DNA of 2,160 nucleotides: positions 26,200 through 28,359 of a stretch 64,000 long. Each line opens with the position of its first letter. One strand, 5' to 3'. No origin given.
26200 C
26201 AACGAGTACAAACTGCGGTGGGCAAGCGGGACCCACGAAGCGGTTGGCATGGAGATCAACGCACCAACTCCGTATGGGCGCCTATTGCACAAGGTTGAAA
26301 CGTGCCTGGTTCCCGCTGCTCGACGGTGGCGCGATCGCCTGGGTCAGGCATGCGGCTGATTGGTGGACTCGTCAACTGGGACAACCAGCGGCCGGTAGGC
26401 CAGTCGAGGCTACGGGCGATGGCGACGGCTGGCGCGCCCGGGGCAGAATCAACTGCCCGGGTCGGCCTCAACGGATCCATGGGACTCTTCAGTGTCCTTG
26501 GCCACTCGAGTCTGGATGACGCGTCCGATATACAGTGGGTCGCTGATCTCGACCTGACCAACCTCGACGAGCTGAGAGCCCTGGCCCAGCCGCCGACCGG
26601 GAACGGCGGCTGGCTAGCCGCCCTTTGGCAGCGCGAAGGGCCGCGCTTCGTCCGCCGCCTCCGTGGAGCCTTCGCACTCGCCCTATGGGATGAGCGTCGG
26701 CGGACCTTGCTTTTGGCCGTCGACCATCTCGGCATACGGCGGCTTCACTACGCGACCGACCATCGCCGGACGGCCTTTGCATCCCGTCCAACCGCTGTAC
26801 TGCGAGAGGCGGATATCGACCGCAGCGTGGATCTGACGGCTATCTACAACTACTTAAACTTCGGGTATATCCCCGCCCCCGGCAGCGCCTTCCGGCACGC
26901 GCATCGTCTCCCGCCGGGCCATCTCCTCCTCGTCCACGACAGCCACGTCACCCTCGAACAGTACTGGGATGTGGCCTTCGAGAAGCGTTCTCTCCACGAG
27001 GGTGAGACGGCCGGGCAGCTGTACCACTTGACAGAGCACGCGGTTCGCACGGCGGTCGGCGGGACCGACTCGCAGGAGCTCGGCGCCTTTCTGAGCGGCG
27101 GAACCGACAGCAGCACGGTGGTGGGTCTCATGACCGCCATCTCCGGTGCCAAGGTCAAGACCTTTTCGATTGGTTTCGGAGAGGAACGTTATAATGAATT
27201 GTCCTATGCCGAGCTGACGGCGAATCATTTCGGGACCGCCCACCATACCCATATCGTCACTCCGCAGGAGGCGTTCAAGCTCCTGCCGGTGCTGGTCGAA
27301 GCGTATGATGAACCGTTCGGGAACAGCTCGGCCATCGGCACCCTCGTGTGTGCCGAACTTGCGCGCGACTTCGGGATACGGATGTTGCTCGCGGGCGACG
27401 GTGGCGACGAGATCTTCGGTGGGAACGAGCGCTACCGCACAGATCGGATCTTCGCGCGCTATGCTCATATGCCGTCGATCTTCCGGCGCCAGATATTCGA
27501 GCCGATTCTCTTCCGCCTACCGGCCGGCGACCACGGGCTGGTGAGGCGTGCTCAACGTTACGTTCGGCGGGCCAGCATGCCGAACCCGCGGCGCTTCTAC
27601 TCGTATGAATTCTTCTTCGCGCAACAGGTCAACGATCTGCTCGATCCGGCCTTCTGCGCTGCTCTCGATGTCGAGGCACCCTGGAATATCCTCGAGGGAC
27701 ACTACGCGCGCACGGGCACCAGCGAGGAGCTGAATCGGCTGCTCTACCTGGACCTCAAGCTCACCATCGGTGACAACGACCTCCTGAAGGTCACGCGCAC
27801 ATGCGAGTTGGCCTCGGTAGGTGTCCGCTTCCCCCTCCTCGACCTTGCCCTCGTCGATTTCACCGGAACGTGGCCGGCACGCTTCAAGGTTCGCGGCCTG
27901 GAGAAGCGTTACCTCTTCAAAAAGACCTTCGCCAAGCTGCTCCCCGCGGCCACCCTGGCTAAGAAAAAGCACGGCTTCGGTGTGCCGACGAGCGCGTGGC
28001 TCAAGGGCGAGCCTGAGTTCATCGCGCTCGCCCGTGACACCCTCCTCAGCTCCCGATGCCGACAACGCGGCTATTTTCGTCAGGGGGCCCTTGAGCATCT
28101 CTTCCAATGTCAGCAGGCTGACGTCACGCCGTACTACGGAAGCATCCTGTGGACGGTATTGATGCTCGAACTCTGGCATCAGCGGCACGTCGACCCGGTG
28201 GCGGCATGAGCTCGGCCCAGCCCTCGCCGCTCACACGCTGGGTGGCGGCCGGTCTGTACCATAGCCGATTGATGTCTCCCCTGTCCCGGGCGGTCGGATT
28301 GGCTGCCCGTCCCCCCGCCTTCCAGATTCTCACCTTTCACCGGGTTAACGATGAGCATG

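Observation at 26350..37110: Three (four with the 3' edge gene) asparagine-synthetase-family paralogs in one locus; the first lacks the glutaminase Cys nucleophile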

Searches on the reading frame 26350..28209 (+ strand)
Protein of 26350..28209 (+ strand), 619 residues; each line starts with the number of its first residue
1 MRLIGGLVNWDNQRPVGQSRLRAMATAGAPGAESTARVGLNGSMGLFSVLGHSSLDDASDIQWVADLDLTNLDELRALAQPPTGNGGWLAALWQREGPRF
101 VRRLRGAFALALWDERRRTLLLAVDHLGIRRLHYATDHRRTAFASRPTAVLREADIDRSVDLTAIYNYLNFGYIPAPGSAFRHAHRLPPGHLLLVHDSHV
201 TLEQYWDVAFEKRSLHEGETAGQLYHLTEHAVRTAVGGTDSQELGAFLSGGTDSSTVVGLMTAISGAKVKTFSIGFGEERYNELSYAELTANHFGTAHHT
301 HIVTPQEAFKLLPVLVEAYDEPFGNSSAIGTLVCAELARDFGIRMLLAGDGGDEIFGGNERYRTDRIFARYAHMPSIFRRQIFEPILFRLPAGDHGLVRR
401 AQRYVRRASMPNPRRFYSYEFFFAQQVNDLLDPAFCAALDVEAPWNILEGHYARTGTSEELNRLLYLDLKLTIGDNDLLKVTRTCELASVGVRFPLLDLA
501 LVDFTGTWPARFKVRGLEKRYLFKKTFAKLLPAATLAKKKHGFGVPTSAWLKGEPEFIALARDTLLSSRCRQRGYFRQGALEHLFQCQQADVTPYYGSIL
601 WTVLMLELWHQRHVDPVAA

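Call 7: search_protein_families(library=ncbifam, proteins=[window:26350-28209:+], max_evalue=0.00001)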
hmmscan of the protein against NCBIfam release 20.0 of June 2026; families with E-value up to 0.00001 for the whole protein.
window:26350-28209:+ (619 aa): 6 families
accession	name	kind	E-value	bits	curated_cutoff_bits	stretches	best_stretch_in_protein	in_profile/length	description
TIGR03108.1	eps_aminotran_1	hypoth_equivalog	1.5e-100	337.7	816.9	1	92-609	107-624/628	XrtA/PEP-CTERM system amidotransferase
TIGR03104.1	trio_amidotrans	equivalog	2.2e-73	247.4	570.1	2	93-362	108-383/589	N-acetylglutaminylglutamine amidotransferase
TIGR01536.1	asn_synth_AEB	equivalog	5.9e-72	243.3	267.1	1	93-543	109-517/517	asparagine synthase (glutamine-hydrolyzing)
NF033535.1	lass_lactam_cya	exception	1.1e-38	133.3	525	1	89-356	104-376/668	lasso peptide isopeptide bond-forming cyclase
NF006949.0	PRK09431.1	equivalog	1.2e-34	119.8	499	2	182-360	170-359/554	asparagine synthase B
NF033561.1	macrolact_Ik_Al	subfamily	4e-16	58.7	300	1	176-363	150-338/561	albusnodin/ikarugamycin family macrolactam cyclase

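Call 17: search_solved_structures(query=window:26350-28209:+, show_alignments=2, max_evalue=0.001)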
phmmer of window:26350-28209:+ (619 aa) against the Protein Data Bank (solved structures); distinct sequences matched with E-value up to 0.001: 5.
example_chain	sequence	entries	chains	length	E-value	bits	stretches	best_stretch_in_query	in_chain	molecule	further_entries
7ylz_A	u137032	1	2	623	9.9e-20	74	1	97-364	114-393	hydroxyamidotransferase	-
1ct9_A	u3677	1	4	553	6.2e-16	61.5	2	245-359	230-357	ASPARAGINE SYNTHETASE B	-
8sue_A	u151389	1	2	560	5e-08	35.4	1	239-358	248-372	Asparagine synthetase [glutamine-hydrolyzing]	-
6gq3_A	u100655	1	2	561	5.1e-08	35.3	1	239-358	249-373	Asparagine synthetase [glutamine-hydrolyzing]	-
1q15_A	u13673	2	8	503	0.00054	22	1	244-358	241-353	CarA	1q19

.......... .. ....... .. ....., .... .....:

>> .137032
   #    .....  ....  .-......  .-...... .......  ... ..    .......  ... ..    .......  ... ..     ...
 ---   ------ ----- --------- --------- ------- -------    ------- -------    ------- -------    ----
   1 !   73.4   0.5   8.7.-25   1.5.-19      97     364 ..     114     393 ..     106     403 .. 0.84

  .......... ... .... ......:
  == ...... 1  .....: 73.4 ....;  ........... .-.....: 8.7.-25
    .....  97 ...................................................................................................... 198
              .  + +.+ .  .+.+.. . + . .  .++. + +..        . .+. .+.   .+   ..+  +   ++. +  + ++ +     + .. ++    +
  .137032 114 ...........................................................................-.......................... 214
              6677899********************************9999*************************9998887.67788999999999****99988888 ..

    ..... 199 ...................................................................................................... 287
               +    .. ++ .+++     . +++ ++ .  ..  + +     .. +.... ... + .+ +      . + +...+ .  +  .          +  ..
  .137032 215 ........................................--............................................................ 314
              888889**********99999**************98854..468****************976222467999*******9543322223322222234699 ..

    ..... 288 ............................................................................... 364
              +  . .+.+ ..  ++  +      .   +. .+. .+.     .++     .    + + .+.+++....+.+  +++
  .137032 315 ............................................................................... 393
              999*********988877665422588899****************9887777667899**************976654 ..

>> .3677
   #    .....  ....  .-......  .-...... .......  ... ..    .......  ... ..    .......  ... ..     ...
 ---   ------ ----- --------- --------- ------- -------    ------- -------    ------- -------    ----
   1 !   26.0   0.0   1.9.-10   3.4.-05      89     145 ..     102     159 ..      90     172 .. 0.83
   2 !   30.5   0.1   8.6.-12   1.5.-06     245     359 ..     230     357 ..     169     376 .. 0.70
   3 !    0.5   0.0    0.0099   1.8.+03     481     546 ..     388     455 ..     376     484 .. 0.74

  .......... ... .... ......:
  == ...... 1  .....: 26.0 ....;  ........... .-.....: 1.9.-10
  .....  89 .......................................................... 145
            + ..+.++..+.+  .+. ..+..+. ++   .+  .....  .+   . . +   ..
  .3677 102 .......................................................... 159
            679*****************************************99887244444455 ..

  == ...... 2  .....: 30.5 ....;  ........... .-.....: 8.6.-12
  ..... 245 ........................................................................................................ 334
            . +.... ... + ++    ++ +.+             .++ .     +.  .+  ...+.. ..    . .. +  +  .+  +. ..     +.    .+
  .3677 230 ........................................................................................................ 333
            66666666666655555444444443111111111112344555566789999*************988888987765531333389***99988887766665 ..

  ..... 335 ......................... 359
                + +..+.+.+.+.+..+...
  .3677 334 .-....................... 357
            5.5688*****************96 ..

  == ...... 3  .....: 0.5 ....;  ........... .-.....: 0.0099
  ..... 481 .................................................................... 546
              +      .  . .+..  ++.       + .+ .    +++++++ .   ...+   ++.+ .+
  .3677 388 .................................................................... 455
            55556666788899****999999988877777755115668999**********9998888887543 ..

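Call 18: search_protein_families(library=pfam, proteins=[window:26350-28209:+], max_evalue=0.001)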
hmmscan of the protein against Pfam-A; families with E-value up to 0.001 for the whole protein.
window:26350-28209:+ (619 aa): 3 families
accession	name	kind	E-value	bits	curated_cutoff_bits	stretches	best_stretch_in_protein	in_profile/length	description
PF00733.27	Asn_synthase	-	3.2e-75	254.5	21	1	225-611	3-354/354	Asparagine synthase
PF13537.11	GATase_7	-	1.1e-13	51.7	25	1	90-151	59-122/123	Glutamine amidotransferase domain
PF13522.11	GATase_6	-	5.7e-10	39.8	27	1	89-145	73-129/130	Glutamine amidotransferase domain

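Call 19: find_homologous_proteins(query=window:26350-28209:+, max_evalue=1e-30)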
Query window:26350-28209:+ (619 aa): 7112 proteins with E <= 1e-30 among 8000 candidates; the best 120 are listed.
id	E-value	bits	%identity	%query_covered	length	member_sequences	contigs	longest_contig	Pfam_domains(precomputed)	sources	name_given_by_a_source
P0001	0.0e+0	1374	100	96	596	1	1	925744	PF00733.28,PF13522.12,PF13537.12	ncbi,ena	-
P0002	3.2e-254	864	64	99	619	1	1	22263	PF00733.28,PF13522.12,PF13537.12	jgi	jgi:asparagine synthase (glutamine-hydrolysing)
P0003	3.0e-252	857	63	99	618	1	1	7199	PF00733.28,PF13522.12,PF13537.12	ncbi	-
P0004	1.1e-247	842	62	99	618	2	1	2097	PF00733.28,PF13522.12,PF13537.12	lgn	-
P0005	8.1e-245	832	62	100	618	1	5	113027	PF00733.28,PF13522.12,PF13537.12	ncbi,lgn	-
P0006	7.5e-242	823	62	99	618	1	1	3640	PF00733.28,PF13522.12,PF13537.12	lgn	-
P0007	1.6e-241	822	61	99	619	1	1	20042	PF00733.28,PF13522.12,PF13537.12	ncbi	-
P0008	4.3e-240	817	61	99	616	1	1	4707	PF00733.28,PF13522.12,PF13537.12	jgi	jgi:asparagine synthase (glutamine-hydrolysing)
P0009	4.8e-239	813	60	99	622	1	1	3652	PF00733.28,PF13522.12,PF13537.12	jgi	jgi:asparagine synthase (glutamine-hydrolysing)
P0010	1.2e-238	812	62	99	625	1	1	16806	PF00733.28,PF13522.12,PF13537.12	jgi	jgi:asparagine synthase (glutamine-hydrolysing)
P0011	1.9e-237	808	61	99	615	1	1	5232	PF00733.28,PF13522.12,PF13537.12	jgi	jgi:asparagine synthase (glutamine-hydrolysing)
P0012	9.0e-236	803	60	99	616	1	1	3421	PF00733.28,PF13522.12,PF13537.12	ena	-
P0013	1.3e-234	799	59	100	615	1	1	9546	PF00733.28,PF13522.12,PF13537.12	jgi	jgi:asparagine synthase (glutamine-hydrolysing)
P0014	2.5e-234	798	60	99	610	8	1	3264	PF00733.28,PF13522.12,PF13537.12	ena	-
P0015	7.2e-234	796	61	99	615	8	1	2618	PF00733.28,PF13522.12,PF13537.12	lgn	-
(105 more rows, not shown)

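Call 30: find_related_loci(query=window:26350-28209:+, collection=genome_contigs, flank=10000)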
Query window:26350-28209:+ (619 aa) in genome_contigs; peptide patterns used: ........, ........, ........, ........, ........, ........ (x = any residue, [..] = any of these).
291 stretches matched a pattern; 235 encode a relative of the query (tblastn E <= 1e-3); the best 80 are kept; 80 distinct loci.
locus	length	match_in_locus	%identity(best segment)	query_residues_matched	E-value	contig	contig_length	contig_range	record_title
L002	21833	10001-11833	56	3-615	0e+0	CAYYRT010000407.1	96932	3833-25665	MAG TPA_asm: uncultured Acidimicrobiaceae bacterium isolate binchicken_co31_95 genome assembly, contig: k141_3420543, wh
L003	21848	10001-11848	56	1-619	0e+0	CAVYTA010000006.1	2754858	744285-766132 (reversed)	MAG: uncultured Candidatus Rokubacteria bacterium isolate MFD05567.bin.1.1 genome assembly, contig: contig_5942, whole g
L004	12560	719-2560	55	3-619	0e+0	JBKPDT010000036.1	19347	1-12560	MAG: Candidatus Methylomirabilota bacterium isolate GB_EKS_MAG_00017 GB_EKS_000000329861, whole genome shotgun sequence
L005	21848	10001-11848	55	1-618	0e+0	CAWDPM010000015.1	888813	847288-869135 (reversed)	MAG: uncultured Candidatus Rokubacteria bacterium isolate MFD04850.bin.1.411 genome assembly, contig: contig_2730, whole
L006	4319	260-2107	55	1-618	0e+0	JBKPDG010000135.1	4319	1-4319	MAG: Actinomycetota bacterium isolate GB_EKS_MAG_00030 GB_EKS_000000502982, whole genome shotgun sequence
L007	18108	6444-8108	58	65-619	0e+0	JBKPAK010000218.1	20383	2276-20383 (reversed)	MAG: Candidatus Methylomirabilota bacterium isolate GB_HAYS_MAG_00007 GB_HAYS_000000038392, whole genome shotgun sequenc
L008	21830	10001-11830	54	1-613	0e+0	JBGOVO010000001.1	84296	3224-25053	MAG: Candidatus Methylomirabilia bacterium isolate OBJ_0618_7090110_113 k141_995266_length_84296_cov_17.4692, whole geno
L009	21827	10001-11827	53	1-614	0e+0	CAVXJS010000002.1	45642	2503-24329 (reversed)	MAG: uncultured Candidatus Rokubacteria bacterium isolate MFD05567.bin.2.266 genome assembly, contig: contig_142840, who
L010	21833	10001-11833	53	1-615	0e+0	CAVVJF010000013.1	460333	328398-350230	MAG: uncultured Candidatus Rokubacteria bacterium isolate MFD04850.bin.2.326 genome assembly, contig: contig_26955, whol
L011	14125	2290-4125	52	1-615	0e+0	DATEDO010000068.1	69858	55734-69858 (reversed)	MAG TPA_asm: Candidatus Methylomirabilota bacterium isolate SMAG_U8709 k141_2211179, whole genome shotgun sequence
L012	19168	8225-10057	53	1-613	0e+0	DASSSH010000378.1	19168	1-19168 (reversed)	MAG TPA_asm: Candidatus Methylomirabilota bacterium isolate SMAG_U510 k141_468083, whole genome shotgun sequence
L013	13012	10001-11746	56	19-613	0e+0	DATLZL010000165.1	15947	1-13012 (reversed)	MAG TPA_asm: Candidatus Binatia bacterium isolate SMAG_U13297 k141_129299, whole genome shotgun sequence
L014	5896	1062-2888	52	3-615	0e+0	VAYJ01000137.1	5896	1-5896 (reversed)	MAG: Actinobacteria bacterium isolate AC_55 14_1009_16_40cm_scaffold_50062, whole genome shotgun sequence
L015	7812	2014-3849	51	1-615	0e+0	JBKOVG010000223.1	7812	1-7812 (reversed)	MAG: Candidatus Methylomirabilota bacterium isolate GM_EKS_MAG_00050 GM_EKS_000000534976, whole genome shotgun sequence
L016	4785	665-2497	51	1-615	0e+0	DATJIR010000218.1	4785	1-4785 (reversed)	MAG TPA_asm: Verrucomicrobiia bacterium isolate SMAG_U15543 k141_4790755, whole genome shotgun sequence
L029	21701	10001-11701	39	50-612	4e-126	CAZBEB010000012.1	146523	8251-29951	MAG TPA_asm: uncultured Geobacter sp. isolate binchicken_co269_196 genome assembly, contig: NODE_110_length_146523_cov_7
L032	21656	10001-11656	40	59-609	6e-124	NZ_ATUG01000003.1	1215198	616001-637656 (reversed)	Desulfospira joergensenii DSM 10085 F608DRAFT_scaffold00003.3_C, whole genome shotgun sequence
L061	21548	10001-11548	42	102-619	1e-110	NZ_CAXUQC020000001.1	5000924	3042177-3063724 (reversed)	Rhizobacter sp. LjRoot28 LJR028c1, whole genome shotgun sequence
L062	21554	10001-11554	36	93-614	1e-110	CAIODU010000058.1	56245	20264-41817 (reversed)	MAG: uncultured Methylococcaceae bacterium isolate LinL3_bin-0520 genome assembly, contig: bin-0520:058/428, whole genom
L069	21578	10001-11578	38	89-617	5e-109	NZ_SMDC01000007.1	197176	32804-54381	Marichromatium gracile strain DSM 203 Ga0244650_107, whole genome shotgun sequence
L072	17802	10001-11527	42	105-616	1e-108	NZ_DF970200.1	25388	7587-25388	Mizugakiibacter sediminis strain skMP5, whole genome shotgun sequence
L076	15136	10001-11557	37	92-613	4e-108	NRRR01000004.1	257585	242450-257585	Chromatium weissei strain DSM 5161 scaffold0004, whole genome shotgun sequence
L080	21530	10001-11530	38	105-615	3e-107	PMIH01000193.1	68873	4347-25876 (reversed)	MAG: Rhodocyclaceae bacterium isolate fen_999 73.20120600_E3D.60_contig_3465, whole genome shotgun sequence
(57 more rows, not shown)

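Call 44: find_encoding_contigs(protein=P0001, flank=2000, max_places=2)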
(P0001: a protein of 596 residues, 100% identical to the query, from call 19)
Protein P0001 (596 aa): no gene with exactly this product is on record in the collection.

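Call 45: predict_structure(alignment_id=A2)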
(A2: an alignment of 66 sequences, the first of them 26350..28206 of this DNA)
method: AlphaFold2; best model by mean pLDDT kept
length: 619 residues; sequences in the alignment: 66
mean_pLDDT: 92.7   pTM: 0.92
mean pLDDT of the five models: 92.7, 91.5, 91.4, 91.2, 90.7
residues with pLDDT >= 90: 481; 70-90: 122; 50-70: 13; < 50: 3
segments of 3 or more residues with pLDDT < 50: none
pLDDT, mean of each block of 10 residues (from residue 1): 96 91 94 88 93 87 95 90 71 96 97 96 97 95 97 92 98 96 96 97 94 94 98 94 96 96 96 92 92 98 97 96 96 98 97 88 80 88 90 75 84 85 95 97 95 87 92 92 97 97 95 91 97 88 81 97 97 97 97 94 98 76
secondary structure, 60 per line:
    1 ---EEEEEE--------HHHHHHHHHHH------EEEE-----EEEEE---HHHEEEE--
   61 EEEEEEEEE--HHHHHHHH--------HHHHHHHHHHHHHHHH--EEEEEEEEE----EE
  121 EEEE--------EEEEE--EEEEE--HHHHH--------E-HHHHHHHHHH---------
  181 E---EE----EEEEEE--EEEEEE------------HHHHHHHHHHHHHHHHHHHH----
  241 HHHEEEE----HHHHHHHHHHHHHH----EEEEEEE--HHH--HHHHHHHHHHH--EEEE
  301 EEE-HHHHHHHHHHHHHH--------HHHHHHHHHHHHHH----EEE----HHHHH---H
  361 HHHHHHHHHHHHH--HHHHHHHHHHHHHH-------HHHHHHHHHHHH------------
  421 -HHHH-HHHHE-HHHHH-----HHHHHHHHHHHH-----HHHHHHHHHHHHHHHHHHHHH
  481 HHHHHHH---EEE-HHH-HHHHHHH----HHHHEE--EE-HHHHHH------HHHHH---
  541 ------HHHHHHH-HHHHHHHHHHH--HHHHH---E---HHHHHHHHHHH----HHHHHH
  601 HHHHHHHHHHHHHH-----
elements in order: E4-9 H18-28 E35-38 E44-48 E55-58 E61-69 H72-79 H88-103 E106-114 E119-124 E133-137 E140-144 H147-151 H162-171 E191-196 E199-204 H217-236 E244-247 H252-265 E270-276 H284-294 E297-303 H305-318 H327-340 E345-347 H352-356 H360-373 H376-389 H397-408 H422-425 H427-430 H433-437 H443-454 H460-487 E491-493 H499-505 H510-513 H521-526 H533-537 H547-553 H555-565 H568-572 H580-590 H595-614
